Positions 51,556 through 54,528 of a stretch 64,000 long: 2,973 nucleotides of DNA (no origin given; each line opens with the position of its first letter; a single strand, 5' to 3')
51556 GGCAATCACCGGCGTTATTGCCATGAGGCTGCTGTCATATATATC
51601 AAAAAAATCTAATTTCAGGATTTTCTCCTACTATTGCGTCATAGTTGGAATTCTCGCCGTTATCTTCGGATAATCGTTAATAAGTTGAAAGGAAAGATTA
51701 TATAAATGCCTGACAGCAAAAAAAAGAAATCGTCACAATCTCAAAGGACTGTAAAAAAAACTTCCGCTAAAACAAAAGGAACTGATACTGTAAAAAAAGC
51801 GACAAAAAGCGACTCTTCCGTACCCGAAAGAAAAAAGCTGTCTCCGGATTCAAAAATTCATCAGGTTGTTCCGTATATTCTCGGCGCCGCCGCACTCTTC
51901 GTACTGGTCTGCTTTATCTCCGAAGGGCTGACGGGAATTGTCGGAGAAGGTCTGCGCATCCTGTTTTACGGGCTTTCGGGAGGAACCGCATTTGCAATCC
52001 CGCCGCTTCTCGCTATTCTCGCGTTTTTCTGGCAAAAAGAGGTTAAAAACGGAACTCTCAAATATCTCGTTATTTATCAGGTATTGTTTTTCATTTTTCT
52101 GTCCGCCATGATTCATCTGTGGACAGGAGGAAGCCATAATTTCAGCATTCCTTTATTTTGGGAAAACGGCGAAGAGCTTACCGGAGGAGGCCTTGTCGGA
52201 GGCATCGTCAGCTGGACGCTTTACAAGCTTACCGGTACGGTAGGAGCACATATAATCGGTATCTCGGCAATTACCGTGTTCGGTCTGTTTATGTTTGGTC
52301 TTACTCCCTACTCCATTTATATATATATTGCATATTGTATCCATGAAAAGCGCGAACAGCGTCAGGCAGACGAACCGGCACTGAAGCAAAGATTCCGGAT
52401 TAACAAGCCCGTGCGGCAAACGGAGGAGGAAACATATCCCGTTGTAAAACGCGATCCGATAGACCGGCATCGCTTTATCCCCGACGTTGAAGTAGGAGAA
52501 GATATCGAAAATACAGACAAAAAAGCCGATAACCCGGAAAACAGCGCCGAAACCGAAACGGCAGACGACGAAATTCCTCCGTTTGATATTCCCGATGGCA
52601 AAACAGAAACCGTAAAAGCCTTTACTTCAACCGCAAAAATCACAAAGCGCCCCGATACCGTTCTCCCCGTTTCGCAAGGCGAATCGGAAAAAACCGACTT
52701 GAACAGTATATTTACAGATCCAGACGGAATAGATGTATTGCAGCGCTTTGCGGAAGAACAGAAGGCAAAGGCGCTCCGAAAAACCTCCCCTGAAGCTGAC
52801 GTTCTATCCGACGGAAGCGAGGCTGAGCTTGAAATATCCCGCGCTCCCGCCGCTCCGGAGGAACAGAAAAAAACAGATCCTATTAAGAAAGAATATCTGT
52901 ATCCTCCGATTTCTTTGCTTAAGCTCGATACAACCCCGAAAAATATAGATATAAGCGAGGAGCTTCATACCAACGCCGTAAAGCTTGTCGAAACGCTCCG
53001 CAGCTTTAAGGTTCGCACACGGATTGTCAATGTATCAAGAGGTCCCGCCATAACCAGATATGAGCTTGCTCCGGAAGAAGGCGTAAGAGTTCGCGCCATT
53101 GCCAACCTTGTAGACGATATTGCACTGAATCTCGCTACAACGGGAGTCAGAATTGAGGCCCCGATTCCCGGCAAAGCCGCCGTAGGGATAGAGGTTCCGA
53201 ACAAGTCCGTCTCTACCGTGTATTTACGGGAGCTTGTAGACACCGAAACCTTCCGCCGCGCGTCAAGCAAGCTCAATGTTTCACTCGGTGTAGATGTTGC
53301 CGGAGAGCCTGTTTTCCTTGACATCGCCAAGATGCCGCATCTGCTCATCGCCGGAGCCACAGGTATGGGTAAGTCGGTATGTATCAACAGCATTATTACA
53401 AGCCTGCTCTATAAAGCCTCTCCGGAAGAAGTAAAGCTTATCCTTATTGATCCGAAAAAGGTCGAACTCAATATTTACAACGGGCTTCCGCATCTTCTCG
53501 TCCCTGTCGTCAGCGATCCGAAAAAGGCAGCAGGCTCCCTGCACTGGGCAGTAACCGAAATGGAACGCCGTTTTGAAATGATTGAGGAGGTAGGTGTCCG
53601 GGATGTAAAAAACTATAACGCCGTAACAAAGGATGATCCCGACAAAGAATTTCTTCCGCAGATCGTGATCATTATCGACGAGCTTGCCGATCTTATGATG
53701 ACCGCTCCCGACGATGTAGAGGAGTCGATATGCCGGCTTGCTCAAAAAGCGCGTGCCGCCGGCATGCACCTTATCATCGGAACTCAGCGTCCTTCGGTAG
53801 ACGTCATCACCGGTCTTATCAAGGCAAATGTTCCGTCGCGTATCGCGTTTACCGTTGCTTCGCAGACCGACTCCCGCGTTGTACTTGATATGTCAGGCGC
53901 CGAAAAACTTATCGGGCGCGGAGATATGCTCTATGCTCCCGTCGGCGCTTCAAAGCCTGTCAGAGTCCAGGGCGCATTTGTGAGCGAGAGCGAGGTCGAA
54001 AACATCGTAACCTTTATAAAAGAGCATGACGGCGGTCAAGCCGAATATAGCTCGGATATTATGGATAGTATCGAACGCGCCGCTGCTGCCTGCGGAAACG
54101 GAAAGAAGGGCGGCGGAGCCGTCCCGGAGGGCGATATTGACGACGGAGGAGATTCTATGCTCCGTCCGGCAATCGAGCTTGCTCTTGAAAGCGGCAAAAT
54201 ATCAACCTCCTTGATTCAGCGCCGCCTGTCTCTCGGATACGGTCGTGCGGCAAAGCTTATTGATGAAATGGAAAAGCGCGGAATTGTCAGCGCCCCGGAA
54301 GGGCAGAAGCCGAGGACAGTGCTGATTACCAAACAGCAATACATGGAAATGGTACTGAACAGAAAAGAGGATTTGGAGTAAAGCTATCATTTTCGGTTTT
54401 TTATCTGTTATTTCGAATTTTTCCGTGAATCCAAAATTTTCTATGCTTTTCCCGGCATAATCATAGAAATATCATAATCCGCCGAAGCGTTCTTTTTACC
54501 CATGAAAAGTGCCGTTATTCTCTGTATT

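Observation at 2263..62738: Family A: a very dense TTAA-flanked MITE-like repeat (at least 15 copies in 64 kb)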

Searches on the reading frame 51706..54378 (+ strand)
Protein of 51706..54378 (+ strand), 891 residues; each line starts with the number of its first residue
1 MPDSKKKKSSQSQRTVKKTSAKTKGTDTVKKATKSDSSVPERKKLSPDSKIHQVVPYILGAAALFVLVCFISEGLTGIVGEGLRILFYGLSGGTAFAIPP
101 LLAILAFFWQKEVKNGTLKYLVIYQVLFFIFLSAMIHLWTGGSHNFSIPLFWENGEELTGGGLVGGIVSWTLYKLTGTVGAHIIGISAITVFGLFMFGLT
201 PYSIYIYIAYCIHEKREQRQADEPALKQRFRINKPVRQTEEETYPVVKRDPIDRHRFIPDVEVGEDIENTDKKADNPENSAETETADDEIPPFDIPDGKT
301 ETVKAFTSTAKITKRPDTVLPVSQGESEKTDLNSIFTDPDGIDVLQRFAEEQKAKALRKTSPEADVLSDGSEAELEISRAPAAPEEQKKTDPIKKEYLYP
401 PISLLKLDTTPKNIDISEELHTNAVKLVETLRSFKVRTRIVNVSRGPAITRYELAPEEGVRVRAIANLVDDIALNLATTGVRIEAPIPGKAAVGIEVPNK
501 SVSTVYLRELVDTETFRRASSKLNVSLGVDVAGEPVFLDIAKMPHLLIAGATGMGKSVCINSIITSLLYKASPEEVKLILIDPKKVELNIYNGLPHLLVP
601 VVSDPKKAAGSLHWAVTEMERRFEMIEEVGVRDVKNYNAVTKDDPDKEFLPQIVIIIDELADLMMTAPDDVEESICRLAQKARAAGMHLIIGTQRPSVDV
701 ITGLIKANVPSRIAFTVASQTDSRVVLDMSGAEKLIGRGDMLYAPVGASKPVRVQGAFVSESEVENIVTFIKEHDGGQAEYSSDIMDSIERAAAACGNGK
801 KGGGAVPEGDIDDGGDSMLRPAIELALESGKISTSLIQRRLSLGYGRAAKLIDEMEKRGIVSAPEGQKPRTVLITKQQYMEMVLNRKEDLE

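Call 60: search_protein_families(library=pfam, proteins=[window:51706-54378:+])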
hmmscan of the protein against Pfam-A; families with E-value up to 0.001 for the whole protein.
window:51706-54378:+ (891 aa): 4 families
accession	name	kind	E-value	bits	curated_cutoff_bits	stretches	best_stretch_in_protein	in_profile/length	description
PF01580.24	FtsK_SpoIIIE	-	1.7e-66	224.3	24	1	507-698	2-221/221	FtsK/SpoIIIE family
PF17854.6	FtsK_alpha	-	5.9e-29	100.7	22.9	1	400-499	2-101/101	FtsK alpha domain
PF09397.16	FtsK_gamma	-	3.9e-24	84.6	30.6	1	815-875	3-63/63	Ftsk gamma domain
PF01935.23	DUF87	-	1.3e-05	25.9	23.2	1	535-583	13-60/220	Helicase HerA, central domain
